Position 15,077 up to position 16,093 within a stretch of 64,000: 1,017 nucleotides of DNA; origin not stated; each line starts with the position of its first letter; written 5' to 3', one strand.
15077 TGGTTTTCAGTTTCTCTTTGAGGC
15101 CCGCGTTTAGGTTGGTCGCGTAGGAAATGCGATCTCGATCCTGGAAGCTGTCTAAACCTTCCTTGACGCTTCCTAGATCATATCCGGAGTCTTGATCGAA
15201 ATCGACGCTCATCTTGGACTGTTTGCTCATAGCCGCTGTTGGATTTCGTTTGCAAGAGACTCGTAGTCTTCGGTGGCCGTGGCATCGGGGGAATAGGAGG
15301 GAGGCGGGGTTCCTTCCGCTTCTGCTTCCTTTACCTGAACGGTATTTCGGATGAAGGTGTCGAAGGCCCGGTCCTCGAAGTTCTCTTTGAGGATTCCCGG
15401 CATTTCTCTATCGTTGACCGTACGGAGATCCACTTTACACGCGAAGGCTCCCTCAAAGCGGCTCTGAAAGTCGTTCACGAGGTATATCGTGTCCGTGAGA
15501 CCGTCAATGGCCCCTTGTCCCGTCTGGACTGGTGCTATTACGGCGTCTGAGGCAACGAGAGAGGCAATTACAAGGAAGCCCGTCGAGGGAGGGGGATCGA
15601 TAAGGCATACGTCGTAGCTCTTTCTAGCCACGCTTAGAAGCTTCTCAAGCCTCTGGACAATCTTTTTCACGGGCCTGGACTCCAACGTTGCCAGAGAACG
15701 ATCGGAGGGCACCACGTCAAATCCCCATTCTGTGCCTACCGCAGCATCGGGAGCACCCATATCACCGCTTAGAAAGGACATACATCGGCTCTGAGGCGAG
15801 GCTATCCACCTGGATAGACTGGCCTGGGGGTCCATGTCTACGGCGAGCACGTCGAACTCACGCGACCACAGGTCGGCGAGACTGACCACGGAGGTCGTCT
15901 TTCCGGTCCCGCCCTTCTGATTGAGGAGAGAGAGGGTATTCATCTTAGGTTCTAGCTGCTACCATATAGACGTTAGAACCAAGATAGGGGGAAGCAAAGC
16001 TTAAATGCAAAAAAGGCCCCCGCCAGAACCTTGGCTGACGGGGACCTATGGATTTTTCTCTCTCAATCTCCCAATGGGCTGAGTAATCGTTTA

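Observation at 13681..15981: Iteron-Rep plus ParA/RHH partition cassette embedded in a crAss-type phage genome (possible plasmid-prophage lifestyle)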

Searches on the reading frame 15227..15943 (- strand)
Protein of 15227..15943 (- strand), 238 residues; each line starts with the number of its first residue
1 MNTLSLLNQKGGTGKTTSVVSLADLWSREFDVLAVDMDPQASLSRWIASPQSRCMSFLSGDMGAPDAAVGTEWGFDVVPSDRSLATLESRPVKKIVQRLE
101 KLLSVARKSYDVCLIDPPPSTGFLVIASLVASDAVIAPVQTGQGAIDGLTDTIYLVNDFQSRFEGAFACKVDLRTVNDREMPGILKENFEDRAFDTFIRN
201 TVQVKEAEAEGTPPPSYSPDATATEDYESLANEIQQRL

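Call 4: search_protein_families(library=pfam, proteins=[window:15227-15943:-], max_evalue=0.1)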
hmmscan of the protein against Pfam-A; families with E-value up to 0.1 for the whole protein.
window:15227-15943:- (238 aa): 7 families
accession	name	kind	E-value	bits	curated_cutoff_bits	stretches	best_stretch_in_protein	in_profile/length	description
PF13614.12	AAA_31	-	2.7e-28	99.5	27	1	2-164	2-172/177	AAA domain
PF01656.29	CbiA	-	7.6e-15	55.4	25.4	1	6-213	3-124/125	CobQ/CobB/MinD/ParA nucleotide binding domain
PF09140.17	MipZ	-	5e-06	26.4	20.7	1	6-140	5-130/262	ATPase MipZ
PF06564.18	CBP_BcsQ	-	0.0004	20.4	21.3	1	1-232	1-231/234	Cellulose biosynthesis protein BcsQ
PF10609.15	ParA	-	0.017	15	27.1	0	4-38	6-41/246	NUBPL iron-transfer P-loop NTPase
PF02374.21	ArsA_ATPase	-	0.038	13.6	24.3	0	7-44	6-44/305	Anion-transporting ATPase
PF07015.17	VirC1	-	0.075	12.8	24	0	1-48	1-49/231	VirC1 protein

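Call 5: search_protein_families(library=ncbifam, proteins=[window:15227-15943:-], max_evalue=0.1)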
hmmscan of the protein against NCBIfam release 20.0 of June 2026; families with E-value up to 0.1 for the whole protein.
window:15227-15943:- (238 aa): 15 families
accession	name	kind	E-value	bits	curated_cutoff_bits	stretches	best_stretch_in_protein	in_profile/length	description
NF041546.1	ParA_partition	equivalog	7.3e-23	81.2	180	2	4-53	2-52/203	ParA family partition ATPase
TIGR03453.1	partition_RepA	equivalog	8.1e-19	67.7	348.45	2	3-45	106-149/387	plasmid partitioning protein RepA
TIGR03371.1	cellulose_yhjQ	equivalog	8.4e-12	45.1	157.85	1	1-232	1-239/246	cellulose biosynthesis protein BcsQ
NF010443.0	PRK13869.1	subfamily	2.2e-11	43.2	446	2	4-46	124-167/405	plasmid-partitioning protein RepA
NF041283.1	PrgP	equivalog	8.3e-11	41.7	400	1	6-153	7-167/297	ParA superfamily DNA segregation protein PrgP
TIGR01969.1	minD_arch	subfamily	2.5e-08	33.4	201.75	1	5-235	4-231/251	cell division ATPase MinD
NF047398.1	AAA_KGGVGR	domain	2.8e-05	24.5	90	1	4-41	5-43/190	KGGVGR-motif variant AAA ATPase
TIGR01007.1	eps_fam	subfamily_domain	0.0022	17.6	108.05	1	3-145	19-164/204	polysaccharide biosynthesis tyrosine autokinase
NF033200.1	F430_CfbC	exception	0.003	17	402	0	9-47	7-46/260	Ni-sirohydrochlorin a,c-diamide reductive cyclase ATP-dependent reductase subunit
NF009702.0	PRK13231.1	equivalog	0.0039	16.4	427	1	9-47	9-47/264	nitrogenase reductase-like protein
NF053622.1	ATPseBagAMYCTU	equivalog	0.0072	15.8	400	0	4-44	9-50/325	ATPase BagA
NF010259.0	PRK13705.1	equivalog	0.028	13.4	725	0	9-139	114-264/388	plasmid-partitioning protein SopA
NF010423.0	PRK13849.1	equivalog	0.042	13.2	313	1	1-47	1-48/231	conjugal transfer ATPase VirC1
NF009701.0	PRK13230.1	subfamily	0.042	12.8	350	0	8-45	7-45/291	nitrogenase reductase-like protein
TIGR01287.1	nifH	equivalog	0.048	13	394.35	0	9-49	7-48/275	nitrogenase iron protein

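Call 6: search_protein_families(library=phrogs, proteins=[window:15227-15943:-], max_evalue=0.01)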
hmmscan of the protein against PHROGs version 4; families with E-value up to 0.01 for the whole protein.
window:15227-15943:- (238 aa): 1 family
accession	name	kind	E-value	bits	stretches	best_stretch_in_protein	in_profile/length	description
phrog_164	-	DNA, RNA and nucleotide metabolism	3.9e-44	152.5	1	1-237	224-472/500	ParA-like partition protein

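Call 40: find_homologous_proteins(query=window:15227-15943:-, max_evalue=1e-8)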
Query window:15227-15943:- (238 aa): 141 proteins with E <= 1e-8 among 1617 candidates; the best 120 are listed.
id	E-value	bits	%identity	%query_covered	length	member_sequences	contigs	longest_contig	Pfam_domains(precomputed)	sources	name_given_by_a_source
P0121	3.5e-152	522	100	100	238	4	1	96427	PF01656.30,PF13614.13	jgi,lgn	jgi:chromosome partitioning protein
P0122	1.2e-136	471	89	100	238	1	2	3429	PF01656.30,PF13614.13,PF09140.18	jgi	-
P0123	1.8e-90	320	63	100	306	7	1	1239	PF01656.30,PF13614.13,PF09140.18,PF06564.19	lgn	-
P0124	1.2e-89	318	62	100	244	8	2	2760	PF01656.30,PF13614.13,PF09140.18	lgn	-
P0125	1.5e-88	314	62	98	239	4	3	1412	PF01656.30,PF13614.13,PF09140.18,PF06564.19,PF02374.22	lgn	-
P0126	4.0e-88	313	62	98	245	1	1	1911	PF10609.16,PF01656.30,PF13614.13,PF09140.18,PF06564.19,PF02374.22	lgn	-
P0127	4.2e-88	313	63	98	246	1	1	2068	PF01656.30,PF13614.13,PF09140.18,PF02374.22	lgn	-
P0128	7.5e-88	312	62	98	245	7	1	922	PF10609.16,PF01656.30,PF13614.13,PF07015.18,PF09140.18,PF02374.22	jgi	jgi:chromosome partitioning protein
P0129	1.6e-87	311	58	98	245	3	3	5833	PF10609.16,PF01656.30,PF13614.13,PF09140.18,PF02374.22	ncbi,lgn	-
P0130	3.4e-87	310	61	100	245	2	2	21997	PF10609.16,PF01656.30,PF13614.13,PF09140.18,PF02374.22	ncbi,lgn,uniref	ncbi:MAG: ParA family protein [Salinibacter sp.]|uniref:ParA family protein n=1 Tax=Salinibacter sp.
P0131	4.8e-87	309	61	98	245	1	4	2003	PF01656.30,PF13614.13,PF09140.18,PF02374.22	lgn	-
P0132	6.0e-86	306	61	98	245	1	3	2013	PF01656.30,PF13614.13,PF09140.18,PF02374.22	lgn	-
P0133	1.2e-85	305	60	99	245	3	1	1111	PF10609.16,PF01656.30,PF13614.13,PF09140.18,PF06564.19,PF02374.22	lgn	-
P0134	1.5e-84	301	58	98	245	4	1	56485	PF01656.30,PF13614.13,PF09140.18,PF06564.19,PF02374.22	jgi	-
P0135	1.1e-83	298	59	98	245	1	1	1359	PF01656.30,PF13614.13,PF07015.18,PF09140.18,PF02374.22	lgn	-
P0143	7.2e-77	276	58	98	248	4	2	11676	PF01656.30,PF13614.13,PF09140.18,PF06564.19,PF02374.22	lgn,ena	-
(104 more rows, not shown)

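Call 48: find_encoding_contigs(protein=P0134, flank=10000, max_places=2)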
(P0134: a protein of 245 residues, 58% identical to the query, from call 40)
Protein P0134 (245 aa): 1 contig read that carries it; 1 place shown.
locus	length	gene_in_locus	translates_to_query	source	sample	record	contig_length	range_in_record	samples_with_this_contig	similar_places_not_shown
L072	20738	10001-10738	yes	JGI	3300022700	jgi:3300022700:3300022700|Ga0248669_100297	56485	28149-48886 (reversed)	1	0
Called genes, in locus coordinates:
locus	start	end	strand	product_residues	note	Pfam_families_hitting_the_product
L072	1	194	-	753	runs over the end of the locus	-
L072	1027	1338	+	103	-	PF21814:DUF6883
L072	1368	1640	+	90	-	PF16277:DUF4926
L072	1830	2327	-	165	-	PF08808:RES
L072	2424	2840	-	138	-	PF20432:Xre-like-HTH, PF09722:Xre_MbcA_ParS_C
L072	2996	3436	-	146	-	-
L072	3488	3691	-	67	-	PF01381:HTH_3 (weak)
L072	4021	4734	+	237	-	-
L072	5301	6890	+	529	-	-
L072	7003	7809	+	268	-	PF07505:DUF5131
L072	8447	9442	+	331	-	PF01051:Rep3_N, PF21205:Rep3_C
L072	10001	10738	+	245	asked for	PF01656:CbiA, PF02374:ArsA_ATPase (weak), PF06564:CBP_BcsQ (faint), PF09140:MipZ, PF13614:AAA_31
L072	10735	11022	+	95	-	-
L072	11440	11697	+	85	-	-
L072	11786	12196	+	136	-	PF22785:Tc-R-P, PF00782:DSPc, PF22784:PTP-SAK (weak)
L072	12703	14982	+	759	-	-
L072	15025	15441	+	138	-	PF08472:S6PP_C, PF14534:DUF4440 (weak)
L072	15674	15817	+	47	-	-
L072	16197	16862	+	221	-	PF00565:SNase, PF05901:Excalibur (weak)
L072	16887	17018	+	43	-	-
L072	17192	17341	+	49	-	-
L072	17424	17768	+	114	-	-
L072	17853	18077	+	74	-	-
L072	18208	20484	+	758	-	PF04231:Endonuclease_1, PF00932:LTD, PF18962:Por_Secre_tail (faint)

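Call 49: find_encoding_contigs(protein=P0143, flank=10000, max_places=2)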
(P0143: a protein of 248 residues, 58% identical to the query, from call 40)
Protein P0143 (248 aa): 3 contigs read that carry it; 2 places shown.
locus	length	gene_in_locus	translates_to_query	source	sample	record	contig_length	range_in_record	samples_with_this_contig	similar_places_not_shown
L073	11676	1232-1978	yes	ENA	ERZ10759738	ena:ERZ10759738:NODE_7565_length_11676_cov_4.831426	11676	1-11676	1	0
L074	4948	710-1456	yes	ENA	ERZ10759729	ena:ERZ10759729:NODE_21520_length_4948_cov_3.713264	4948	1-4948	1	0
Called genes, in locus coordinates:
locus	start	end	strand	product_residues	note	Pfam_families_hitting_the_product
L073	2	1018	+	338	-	?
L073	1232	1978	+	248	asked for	PF01656:CbiA, PF02374:ArsA_ATPase (faint), PF06564:CBP_BcsQ (weak), PF09140:MipZ, PF13614:AAA_31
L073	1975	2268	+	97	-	-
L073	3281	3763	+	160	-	-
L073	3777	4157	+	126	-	-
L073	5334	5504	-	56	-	-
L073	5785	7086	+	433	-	PF08279:HTH_11 (weak), PF13280:WYL, PF25583:WCX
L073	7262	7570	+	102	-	-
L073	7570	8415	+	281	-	PF01881:Cas_Cas6_C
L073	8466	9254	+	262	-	PF27788:CRISPR-assoc_Cas5p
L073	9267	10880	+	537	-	PF27787:CRISPR-assoc_Csp2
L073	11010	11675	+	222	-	?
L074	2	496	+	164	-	?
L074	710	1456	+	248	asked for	PF01656:CbiA, PF02374:ArsA_ATPase (faint), PF06564:CBP_BcsQ (weak), PF09140:MipZ, PF13614:AAA_31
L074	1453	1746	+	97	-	-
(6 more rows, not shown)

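Call 50: find_encoding_contigs(protein=P0130, flank=10000, max_places=2)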
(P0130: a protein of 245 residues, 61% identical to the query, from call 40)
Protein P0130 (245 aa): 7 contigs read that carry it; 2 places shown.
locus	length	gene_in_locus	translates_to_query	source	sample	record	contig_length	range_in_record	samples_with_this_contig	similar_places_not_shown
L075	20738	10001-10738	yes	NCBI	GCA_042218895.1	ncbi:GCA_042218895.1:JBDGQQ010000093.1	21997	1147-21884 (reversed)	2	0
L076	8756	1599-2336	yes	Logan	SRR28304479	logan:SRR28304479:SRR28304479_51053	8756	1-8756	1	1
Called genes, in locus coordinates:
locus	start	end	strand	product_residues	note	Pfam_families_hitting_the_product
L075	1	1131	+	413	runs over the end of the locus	?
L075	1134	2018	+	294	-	PF13814:Replic_Relax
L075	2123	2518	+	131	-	-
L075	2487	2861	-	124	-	PF01809:YidD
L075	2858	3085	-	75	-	-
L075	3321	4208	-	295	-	PF13814:Replic_Relax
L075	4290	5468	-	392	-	PF01935:DUF87 (faint), PF10412:TrwB_AAD_bind (faint)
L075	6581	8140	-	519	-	-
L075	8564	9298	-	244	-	-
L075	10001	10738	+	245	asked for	PF01656:CbiA, PF02374:ArsA_ATPase (weak), PF09140:MipZ (weak), PF10609:ParA (faint), PF13614:AAA_31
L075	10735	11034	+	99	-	-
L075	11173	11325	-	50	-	-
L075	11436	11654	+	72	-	-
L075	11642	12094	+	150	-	PF01850:PIN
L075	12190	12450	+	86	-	-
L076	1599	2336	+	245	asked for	PF01656:CbiA, PF02374:ArsA_ATPase (weak), PF09140:MipZ (weak), PF10609:ParA (faint), PF13614:AAA_31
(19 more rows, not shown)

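Call 65: find_encoding_contigs(protein=P0121, flank=10000, max_places=6)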
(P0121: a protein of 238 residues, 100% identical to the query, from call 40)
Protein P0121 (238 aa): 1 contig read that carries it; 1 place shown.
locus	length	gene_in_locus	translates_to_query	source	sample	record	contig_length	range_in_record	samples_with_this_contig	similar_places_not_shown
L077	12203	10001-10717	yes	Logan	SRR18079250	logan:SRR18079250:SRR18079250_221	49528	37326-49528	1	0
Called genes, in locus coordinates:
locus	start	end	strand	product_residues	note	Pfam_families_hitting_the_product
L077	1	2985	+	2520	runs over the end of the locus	-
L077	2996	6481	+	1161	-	-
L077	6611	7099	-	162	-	-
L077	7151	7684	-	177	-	-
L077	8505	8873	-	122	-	-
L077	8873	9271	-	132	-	-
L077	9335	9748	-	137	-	-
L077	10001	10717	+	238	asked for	PF01656:CbiA, PF13614:AAA_31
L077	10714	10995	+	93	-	-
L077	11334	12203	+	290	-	?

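Call 71: search_dna_similar(query=window:15227-15943:-, collection=phages, mode=protein, max_rows=40, max_evalue=0.001)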
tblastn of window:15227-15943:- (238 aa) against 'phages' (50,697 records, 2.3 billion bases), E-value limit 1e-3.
Records with a match: 265; places in all: 266; records where one place covers at least 80% of the query: 175.
Best place of each record, by identity: <60% 265.
By first word of the organism name: Mycobacterium 102; Bacteriophage 50; Gordonia 22; Enterococcus 16; Vibrio 14; Bacillus 10; Listeria 8; Leptospira 6; Acinetobacter 5; Halobacterium 4; and 15 more.
By host as written in the record: Mycobacterium smegmatis mc2 155 82; - 72; Gordonia terrae 3612 18; Mycobacterium smegmatis mc#155 15; Listeria monocytogenes 8; Mycobacterium smegmatis mc2155 4; Vibrio parahaemolyticus 4; Enterococcus faecalis 2; and 47 more.
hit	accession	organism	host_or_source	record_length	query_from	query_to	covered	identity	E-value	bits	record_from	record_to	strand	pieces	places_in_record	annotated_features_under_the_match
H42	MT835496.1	Bacteriophage sp.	human fecal samples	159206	4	237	98%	33.3%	1e-20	96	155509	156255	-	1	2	record has no annotation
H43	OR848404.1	Listeria phage LM 4-14-1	Listeria monocytogenes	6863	3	234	97%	32.9%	4e-25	108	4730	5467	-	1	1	record has no annotation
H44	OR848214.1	Listeria phage LM 4-14-1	Listeria monocytogenes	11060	3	234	97%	32.9%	4e-25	108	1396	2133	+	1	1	record has no annotation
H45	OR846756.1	Listeria phage LM 4-11-1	Listeria monocytogenes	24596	3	234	97%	32.9%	4e-25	108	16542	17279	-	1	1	record has no annotation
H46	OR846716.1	Listeria phage LM 4-11-1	Listeria monocytogenes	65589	3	234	97%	32.9%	4e-25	108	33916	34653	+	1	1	record has no annotation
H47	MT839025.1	Bacteriophage sp.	human fecal samples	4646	4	237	98%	32.3%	3e-25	109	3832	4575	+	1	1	record has no annotation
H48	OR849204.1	Listeria phage LM 4-14-1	Listeria monocytogenes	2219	4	237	98%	31.9%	4e-25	108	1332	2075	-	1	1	record has no annotation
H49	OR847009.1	Listeria phage LM 4-11-1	Listeria monocytogenes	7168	4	237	98%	31.9%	5e-25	108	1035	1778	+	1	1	record has no annotation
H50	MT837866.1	Bacteriophage sp.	human fecal samples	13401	4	234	97%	31.8%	4e-27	114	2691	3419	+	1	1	record has no annotation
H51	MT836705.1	Bacteriophage sp.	human fecal samples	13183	4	234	97%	31.8%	1e-25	110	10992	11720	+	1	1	record has no annotation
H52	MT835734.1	Bacteriophage sp.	human fecal samples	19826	4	234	97%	31.8%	5e-25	108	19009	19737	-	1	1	record has no annotation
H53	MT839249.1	Bacteriophage sp.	human fecal samples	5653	8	238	97%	31.8%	9e-23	101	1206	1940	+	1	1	record has no annotation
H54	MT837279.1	Bacteriophage sp.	human fecal samples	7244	4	234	97%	31.4%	5e-22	100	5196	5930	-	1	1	record has no annotation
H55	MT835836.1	Bacteriophage sp.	human fecal samples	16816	4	238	99%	30.7%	2e-22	100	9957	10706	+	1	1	record has no annotation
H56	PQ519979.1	Enterococcus phage IME_EF3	-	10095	4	234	97%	31.0%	5e-22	100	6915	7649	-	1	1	record has no annotation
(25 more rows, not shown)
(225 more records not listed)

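Call 96: search_solved_structures(query=window:15227-15943:-, max_evalue=0.00001)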
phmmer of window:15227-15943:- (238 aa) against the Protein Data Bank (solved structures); distinct sequences matched with E-value up to 0.00001: 17.
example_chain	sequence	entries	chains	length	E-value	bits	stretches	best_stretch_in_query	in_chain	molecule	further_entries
1wcv_1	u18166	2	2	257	9.3e-19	71.1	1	4-237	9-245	SEGREGATION PROTEIN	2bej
2bek_A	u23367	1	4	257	1.2e-17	67.4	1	4-237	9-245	SEGREGATION PROTEIN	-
8ray_B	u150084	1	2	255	1.5e-17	67.2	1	5-237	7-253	ParA family protein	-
4pfs_A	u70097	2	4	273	1.8e-16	63.6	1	3-213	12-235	Cobyrinic Acid a,c-diamide synthase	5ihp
5if9_A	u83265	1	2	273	1.8e-16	63.6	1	3-213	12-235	Cobyrinic Acid a,c-diamide synthase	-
6iub_A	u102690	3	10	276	1.5e-12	50.8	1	4-161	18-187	SpoOJ regulator (Soj)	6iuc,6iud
6non_A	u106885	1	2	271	3.9e-12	49.5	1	1-167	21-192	Cobyrinic acid ac-diamide synthase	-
6noo_A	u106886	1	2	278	4.1e-12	49.4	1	1-167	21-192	Maintenance of carboxysome positioning A protein, MCDA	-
4dzz_A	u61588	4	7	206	6e-12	48.8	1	1-50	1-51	Plasmid partitioning protein ParF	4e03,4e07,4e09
5u1g_D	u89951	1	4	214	7.1e-12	48.6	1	1-50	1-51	ParA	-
8jmj_A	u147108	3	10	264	1.7e-11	47.4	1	4-161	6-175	SpoOJ regulator (Soj)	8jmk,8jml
6nop_B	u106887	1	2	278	5.5e-11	45.7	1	1-167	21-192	Cobyrinic acid ac-diamide synthase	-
7dut_A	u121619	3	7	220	5.9e-10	42.3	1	4-148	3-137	SOJ protein (Soj)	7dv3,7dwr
3k9g_A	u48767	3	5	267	5.1e-09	39.2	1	5-150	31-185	PF-32 protein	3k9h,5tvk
1g3q_A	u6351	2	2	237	1.2e-08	38.1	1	4-236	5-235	CELL DIVISION INHIBITOR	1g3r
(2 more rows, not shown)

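Call 97: search_protein_families(library=padloc, proteins=[window:15227-15943:-], max_evalue=0.001)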
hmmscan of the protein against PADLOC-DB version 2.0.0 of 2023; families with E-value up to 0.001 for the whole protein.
window:15227-15943:- (238 aa): 0 families

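Call 99: find_related_loci(query=A6, collection=viral_contigs, flank=10000)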
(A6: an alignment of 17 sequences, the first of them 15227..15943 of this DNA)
Query A6 (238 aa) in viral_contigs; peptide patterns used: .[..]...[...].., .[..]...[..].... (x = any residue, [..] = any of these).
600 stretches matched a pattern (row limit reached: there are more); 529 encode a relative of the query (tblastn E <= 1e-3); the best 80 are kept; 80 distinct loci.
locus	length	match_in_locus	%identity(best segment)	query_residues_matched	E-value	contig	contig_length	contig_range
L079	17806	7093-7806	91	1-238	4e-147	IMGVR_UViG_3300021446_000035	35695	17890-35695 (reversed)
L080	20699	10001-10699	41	1-234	7e-50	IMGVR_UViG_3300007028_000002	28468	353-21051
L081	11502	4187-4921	34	4-237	3e-32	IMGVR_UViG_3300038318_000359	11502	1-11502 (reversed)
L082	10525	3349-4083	33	4-237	5e-32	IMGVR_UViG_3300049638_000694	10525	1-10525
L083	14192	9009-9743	33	4-237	1e-31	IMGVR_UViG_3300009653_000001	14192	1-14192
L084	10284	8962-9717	31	1-234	3e-28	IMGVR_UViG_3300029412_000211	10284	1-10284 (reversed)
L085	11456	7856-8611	31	1-234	3e-28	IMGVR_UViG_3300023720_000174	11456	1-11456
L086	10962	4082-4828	34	1-234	5e-28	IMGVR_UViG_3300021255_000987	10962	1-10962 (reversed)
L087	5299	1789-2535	34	1-234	1e-27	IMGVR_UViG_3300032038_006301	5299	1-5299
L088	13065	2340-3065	32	5-234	2e-27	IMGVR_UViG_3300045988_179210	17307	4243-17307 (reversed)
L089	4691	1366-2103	33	1-234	6e-27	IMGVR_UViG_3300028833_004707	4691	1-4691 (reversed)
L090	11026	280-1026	33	1-234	1e-26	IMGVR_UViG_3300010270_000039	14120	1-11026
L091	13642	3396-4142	33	1-234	2e-26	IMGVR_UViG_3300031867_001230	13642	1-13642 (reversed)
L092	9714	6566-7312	33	1-234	6e-26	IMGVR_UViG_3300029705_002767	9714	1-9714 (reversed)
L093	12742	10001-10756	30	4-234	1e-25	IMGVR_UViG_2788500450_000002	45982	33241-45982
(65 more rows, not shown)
